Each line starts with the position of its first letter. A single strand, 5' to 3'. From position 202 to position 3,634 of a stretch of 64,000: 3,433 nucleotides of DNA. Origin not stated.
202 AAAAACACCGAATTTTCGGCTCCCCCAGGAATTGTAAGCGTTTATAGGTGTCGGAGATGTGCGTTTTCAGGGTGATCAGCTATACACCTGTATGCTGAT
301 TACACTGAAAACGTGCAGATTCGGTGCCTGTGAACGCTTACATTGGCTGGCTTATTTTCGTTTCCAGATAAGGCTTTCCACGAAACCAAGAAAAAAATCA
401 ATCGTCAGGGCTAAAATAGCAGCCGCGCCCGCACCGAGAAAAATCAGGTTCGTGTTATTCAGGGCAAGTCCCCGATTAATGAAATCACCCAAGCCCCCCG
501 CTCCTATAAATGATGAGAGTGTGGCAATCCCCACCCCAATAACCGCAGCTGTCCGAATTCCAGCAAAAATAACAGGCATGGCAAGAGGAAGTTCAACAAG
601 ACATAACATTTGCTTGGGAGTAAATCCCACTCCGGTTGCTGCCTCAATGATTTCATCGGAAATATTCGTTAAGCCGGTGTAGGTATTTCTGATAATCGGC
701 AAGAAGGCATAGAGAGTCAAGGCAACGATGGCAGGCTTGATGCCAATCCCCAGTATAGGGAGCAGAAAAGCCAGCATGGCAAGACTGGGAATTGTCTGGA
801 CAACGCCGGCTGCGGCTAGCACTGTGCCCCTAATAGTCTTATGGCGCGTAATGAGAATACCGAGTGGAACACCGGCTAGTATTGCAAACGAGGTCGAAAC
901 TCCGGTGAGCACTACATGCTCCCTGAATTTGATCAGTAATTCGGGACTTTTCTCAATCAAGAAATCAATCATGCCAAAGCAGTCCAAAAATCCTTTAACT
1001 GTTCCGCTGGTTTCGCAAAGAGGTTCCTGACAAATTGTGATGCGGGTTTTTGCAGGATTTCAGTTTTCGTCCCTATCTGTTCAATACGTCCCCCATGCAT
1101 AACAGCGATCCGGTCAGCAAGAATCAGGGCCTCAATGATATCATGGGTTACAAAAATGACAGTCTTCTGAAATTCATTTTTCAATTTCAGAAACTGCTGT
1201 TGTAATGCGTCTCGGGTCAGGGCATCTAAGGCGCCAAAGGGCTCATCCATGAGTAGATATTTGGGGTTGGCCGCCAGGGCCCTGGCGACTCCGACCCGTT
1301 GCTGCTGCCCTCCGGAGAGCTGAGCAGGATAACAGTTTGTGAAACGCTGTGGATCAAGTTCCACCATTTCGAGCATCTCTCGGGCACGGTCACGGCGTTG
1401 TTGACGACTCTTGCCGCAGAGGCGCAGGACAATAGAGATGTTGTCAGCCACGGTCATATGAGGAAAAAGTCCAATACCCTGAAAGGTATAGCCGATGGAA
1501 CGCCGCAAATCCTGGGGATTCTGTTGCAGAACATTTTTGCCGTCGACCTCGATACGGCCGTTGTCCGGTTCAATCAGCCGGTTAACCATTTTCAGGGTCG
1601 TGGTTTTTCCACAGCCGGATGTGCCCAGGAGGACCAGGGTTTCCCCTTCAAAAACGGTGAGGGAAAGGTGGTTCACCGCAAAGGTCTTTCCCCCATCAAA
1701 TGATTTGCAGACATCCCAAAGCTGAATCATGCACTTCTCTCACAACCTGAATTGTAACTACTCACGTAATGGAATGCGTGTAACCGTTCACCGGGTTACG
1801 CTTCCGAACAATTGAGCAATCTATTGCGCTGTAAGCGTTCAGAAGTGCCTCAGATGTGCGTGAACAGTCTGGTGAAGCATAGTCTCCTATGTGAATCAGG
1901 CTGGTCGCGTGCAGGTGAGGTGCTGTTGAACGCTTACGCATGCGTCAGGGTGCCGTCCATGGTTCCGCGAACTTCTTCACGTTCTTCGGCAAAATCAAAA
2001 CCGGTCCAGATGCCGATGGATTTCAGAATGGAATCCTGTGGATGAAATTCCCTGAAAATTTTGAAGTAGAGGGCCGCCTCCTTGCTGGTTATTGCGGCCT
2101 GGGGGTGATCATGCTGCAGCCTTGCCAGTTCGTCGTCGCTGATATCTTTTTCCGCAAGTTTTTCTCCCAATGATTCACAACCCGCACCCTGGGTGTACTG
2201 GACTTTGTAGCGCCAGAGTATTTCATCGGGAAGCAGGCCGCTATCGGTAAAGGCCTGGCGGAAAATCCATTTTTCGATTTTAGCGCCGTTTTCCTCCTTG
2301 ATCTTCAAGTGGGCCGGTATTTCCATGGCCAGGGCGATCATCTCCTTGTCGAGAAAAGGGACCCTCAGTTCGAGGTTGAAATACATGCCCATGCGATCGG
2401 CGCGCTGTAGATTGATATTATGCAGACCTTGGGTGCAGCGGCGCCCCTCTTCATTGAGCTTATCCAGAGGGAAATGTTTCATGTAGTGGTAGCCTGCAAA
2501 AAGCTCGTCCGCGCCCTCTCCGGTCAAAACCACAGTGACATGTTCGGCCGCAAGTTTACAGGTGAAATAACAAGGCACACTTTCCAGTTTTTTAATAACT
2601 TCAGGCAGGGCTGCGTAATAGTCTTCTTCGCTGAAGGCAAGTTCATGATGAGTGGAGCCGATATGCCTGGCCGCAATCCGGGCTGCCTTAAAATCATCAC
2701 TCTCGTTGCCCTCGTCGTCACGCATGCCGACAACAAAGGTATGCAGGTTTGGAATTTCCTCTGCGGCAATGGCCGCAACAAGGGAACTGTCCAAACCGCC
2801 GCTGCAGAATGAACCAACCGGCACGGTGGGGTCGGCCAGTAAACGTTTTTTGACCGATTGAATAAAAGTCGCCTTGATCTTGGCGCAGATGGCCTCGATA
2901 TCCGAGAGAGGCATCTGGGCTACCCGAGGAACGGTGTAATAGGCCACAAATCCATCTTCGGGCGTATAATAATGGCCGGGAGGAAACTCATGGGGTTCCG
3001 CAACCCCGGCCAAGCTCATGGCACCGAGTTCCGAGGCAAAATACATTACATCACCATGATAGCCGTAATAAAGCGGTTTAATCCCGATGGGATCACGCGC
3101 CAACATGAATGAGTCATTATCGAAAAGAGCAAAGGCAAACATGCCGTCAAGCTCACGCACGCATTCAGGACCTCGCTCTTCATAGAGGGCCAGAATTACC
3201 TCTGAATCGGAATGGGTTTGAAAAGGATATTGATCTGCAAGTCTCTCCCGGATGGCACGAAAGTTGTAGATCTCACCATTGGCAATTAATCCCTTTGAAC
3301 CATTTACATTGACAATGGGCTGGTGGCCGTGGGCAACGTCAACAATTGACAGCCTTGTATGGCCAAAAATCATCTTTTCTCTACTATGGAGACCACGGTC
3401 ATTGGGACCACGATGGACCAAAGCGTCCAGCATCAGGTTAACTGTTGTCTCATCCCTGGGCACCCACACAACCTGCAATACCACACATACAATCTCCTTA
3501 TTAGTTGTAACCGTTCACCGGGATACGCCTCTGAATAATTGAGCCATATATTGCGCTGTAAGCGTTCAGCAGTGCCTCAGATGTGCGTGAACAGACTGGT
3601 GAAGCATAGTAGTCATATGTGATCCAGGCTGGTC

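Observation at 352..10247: Quaternary-amine:THF methyl-transfer locus with two non-Pyl MttB paralogs plus unusual accessory genes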

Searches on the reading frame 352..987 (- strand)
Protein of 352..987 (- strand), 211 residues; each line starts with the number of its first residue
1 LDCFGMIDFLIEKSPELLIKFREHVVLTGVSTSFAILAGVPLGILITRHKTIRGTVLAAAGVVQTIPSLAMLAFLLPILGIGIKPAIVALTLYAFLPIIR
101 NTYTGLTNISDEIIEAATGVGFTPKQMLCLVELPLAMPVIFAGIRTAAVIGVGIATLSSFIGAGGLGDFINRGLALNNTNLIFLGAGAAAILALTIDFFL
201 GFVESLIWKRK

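Call 3: search_protein_families(library=pfam, proteins=[window:352-987:-])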
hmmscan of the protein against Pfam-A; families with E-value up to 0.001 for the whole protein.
window:352-987:- (211 aa): 1 family
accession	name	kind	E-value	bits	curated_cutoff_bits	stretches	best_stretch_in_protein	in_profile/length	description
PF00528.27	BPD_transp_1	-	1.1e-22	81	26.4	1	39-200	1-175/184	Binding-protein-dependent transport system inner membrane component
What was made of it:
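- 352..987 (-): ABC permease (OpuC/ProW-like). Pfam BPD_transp_1 (call 3).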

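Call 5: search_protein_families(library=ncbifam, proteins=[window:352-987:-])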
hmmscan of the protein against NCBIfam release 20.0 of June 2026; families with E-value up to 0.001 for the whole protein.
window:352-987:- (211 aa): 12 families
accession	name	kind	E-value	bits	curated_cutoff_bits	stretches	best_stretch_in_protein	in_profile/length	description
TIGR03416.1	ABC_choXWV_perm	equivalog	2.2e-26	92.9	363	1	23-197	90-264/267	choline ABC transporter permease subunit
NF008196.0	PRK10952.1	equivalog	4.3e-26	91.6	439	1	30-197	155-322/356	glycine betaine/L-proline ABC transporter permease ProW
NF040733.1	ABC_perm_U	equivalog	7.7e-16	58.3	295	1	26-209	65-247/251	ABC transporter permease subunit SaoP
NF007545.0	PRK10160.1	equivalog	6.3e-12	45.5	342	1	34-200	93-260/275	taurine ABC transporter permease TauC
NF008049.0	PRK10782.1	subfamily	5.6e-11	42.5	212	1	22-169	14-175/217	methionine ABC transporter permease MetI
TIGR01183.1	ntrB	equivalog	7e-11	42.2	209.05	1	29-203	25-202/202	nitrate ABC transporter permease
TIGR01097.1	PhnE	equivalog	2.8e-08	33.5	216.7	1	11-176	51-220/252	phosphonate ABC transporter, permease protein PhnE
NF008470.0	PRK11365.1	equivalog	3.7e-07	29.8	347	1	57-150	98-191/263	aliphatic sulfonate ABC transporter permease SsuC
NF007047.0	PRK09500.1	equivalog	4.6e-05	23.1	326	1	17-162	56-207/257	spermidine/putrescine ABC transporter permease PotC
TIGR02141.1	modB_ABC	equivalog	8.1e-05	22.4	182.6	1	79-147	76-144/208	molybdate ABC transporter permease subunit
TIGR01581.1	Mo_ABC_porter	hypoth_equivalog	0.00013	21.5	210.3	1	87-144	107-164/225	ABC transporter permease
NF007044.0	PRK09497.1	equivalog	0.00065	19.3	348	1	83-196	149-262/285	spermidine/putrescine ABC transporter permease PotB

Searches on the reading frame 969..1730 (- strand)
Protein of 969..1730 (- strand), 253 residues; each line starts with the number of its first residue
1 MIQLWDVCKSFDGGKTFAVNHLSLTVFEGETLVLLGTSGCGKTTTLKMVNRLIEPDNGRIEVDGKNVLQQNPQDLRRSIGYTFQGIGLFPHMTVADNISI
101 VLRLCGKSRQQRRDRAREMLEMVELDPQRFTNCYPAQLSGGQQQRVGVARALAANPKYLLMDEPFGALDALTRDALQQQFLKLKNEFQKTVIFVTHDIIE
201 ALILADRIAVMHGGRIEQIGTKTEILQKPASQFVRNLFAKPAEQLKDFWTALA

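Call 3: search_protein_families(library=pfam, proteins=[window:969-1730:-])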
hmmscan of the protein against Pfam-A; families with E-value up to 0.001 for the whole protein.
window:969-1730:- (253 aa): 4 families
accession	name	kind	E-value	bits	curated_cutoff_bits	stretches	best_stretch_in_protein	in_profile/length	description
PF00005.33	ABC_tran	-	8.7e-38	130.5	25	1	20-165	2-136/137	ABC transporter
PF13401.12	AAA_22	-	0.00046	20.9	27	0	32-87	8-62/130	AAA domain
PF02463.25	SMC_N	-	0.00072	19.5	40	0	84-201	135-204/220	RecF/RecN/SMC N terminal domain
PF00503.26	G-alpha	-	0.00083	19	48.8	0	31-188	23-136/333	G-protein alpha subunit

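Call 5: search_protein_families(library=ncbifam, proteins=[window:969-1730:-])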
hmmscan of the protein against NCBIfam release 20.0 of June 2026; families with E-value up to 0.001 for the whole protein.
window:969-1730:- (253 aa): 187 families (the best 25 are shown)
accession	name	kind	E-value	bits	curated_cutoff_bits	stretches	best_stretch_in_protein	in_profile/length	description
TIGR01186.1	proV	subfamily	3.3e-92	309.4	326.6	1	14-240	4-232/363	betaine/proline/choline family ABC transporter ATP-binding protein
TIGR03265.1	PhnT2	equivalog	2.7e-72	243.9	457.7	1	3-237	6-234/353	putative 2-aminoethylphosphonate ABC transporter ATP-binding protein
TIGR00968.1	3a0106s01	subfamily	6.9e-69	232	342.75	1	2-238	1-231/237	sulfate ABC transporter ATP-binding protein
NF006987.0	PRK09452.1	equivalog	8.2e-68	228.8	482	1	1-237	17-247/378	spermidine/putrescine ABC transporter ATP-binding protein PotA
TIGR01187.1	potA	subfamily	6.7e-67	225.9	355.6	1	34-236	1-199/325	polyamine ABC transporter ATP-binding protein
TIGR03415.1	ABC_choXWV_ATP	equivalog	1.1e-66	225.4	483.75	1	13-239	34-266/382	choline ABC transporter ATP-binding protein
NF008653.0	PRK11650.1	subfamily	4.3e-66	223.4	432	1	2-245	4-242/357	sn-glycerol-3-phosphate ABC transporter ATP-binding protein UgpC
NF040840.2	tungstate_WtpC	equivalog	6.6e-62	209.8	440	1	1-237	1-230/347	tungstate ABC transporter ATP-binding protein WtpC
NF008105.0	PRK10851.1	equivalog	3.8e-61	206.8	502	1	2-238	3-237/362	sulfate/thiosulfate ABC transporter ATP-binding protein CysA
NF008513.0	PRK11432.1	equivalog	4.2e-61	206.8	496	1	2-238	7-237/351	ferric ABC transporter ATP-binding protein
NF043075.1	MMSYN1_0197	equivalog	4.7e-61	206.6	550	1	1-237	2-232/341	spermidine/putrescine ABC transporter ATP-binding protein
NF007480.0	PRK10070.1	equivalog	2.9e-60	204.2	444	1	16-238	41-265/400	glycine betaine/L-proline ABC transporter ATP-binding protein ProV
NF040933.2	ABC_arch_GlcV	equivalog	2.4e-59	201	450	1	2-238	3-242/357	glucose ABC transporter ATP-binding protein GlcV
NF008621.0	PRK11607.1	equivalog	1.2e-58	198.7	613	1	4-235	22-247/377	putrescine ABC transporter ATP-binding subunit PotG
TIGR03258.1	PhnT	equivalog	3.2e-56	190.9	499.15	1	18-237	23-239/359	2-aminoethylphosphonate ABC transport system ATP-binding subunit PhnT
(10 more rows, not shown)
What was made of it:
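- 969..1730 (-): ABC ATPase, ProV-like, 253 aa, without CBS domains. TIGR01186 scores 309 bits (call 5).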

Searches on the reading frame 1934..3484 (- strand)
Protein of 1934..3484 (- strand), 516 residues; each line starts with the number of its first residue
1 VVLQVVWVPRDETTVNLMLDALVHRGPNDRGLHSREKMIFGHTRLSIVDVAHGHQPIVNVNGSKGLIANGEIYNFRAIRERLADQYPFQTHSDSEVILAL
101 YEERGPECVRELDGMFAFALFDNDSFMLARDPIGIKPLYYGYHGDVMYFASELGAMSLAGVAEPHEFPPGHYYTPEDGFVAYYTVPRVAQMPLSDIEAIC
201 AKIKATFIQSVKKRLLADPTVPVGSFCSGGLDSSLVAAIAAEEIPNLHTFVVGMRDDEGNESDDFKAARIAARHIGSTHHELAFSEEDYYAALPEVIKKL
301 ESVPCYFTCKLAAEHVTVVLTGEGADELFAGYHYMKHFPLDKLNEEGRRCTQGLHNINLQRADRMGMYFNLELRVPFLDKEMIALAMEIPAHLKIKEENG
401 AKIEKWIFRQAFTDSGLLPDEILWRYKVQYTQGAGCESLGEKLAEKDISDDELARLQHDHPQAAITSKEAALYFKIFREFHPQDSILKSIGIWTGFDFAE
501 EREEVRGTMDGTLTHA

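Call 3: search_protein_families(library=pfam, proteins=[window:1934-3484:-])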
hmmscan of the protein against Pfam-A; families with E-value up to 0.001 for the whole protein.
window:1934-3484:- (516 aa): 4 families
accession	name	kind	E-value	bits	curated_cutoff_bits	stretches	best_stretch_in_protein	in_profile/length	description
PF00733.27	Asn_synthase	-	4.1e-63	214.6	21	2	203-338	2-140/354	Asparagine synthase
PF13537.11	GATase_7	-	7.1e-41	139.5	25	1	42-156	1-121/123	Glutamine amidotransferase domain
PF13522.11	GATase_6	-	2.4e-37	128.3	27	1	27-152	1-130/130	Glutamine amidotransferase domain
PF12481.13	DUF3700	-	1.3e-06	28.5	27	1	107-197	124-218/228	Aluminium induced protein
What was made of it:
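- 1934..3488 (-): AsnB-like amidotransferase gene (type A), disrupted. A 1-bp insertion lies at 3454-3456 and a 27-bp deletion at 2578/2579. Pfam GATase_7 plus Asn_synthase (call 3).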

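Call 5: search_protein_families(library=ncbifam, proteins=[window:1934-3484:-])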
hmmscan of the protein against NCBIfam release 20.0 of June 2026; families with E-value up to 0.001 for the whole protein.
window:1934-3484:- (516 aa): 9 families
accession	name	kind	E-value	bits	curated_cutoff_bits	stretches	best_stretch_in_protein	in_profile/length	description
NF006949.0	PRK09431.1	equivalog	2.4e-166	554.5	499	1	12-490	18-515/554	asparagine synthase B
TIGR01536.1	asn_synth_AEB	equivalog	2.3e-118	396.4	267.1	3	11-180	16-188/517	asparagine synthase (glutamine-hydrolyzing)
TIGR03104.1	trio_amidotrans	equivalog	2.2e-76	257.4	570.1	3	11-160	16-169/589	N-acetylglutaminylglutamine amidotransferase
TIGR03108.1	eps_aminotran_1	hypoth_equivalog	9.8e-76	255.7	816.9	3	11-156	17-166/628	XrtA/PEP-CTERM system amidotransferase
NF033535.1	lass_lactam_cya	exception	7.7e-44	150.3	525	3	10-157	15-166/668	lasso peptide isopeptide bond-forming cyclase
TIGR01134.1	purF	equivalog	6e-17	62.1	350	1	36-180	64-222/432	amidophosphoribosyltransferase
NF033561.1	macrolact_Ik_Al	subfamily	2.1e-10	39.8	300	1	166-330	160-332/561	albusnodin/ikarugamycin family macrolactam cyclase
NF001484.0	PRK00331.1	subfamily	1.9e-06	26.6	381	1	38-156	67-198/601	isomerizing glutamine--fructose-6-phosphate transaminase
TIGR01135.1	glmS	equivalog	7.1e-05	21.5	418.05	1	40-156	68-197/607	glutamine--fructose-6-phosphate transaminase (isomerizing)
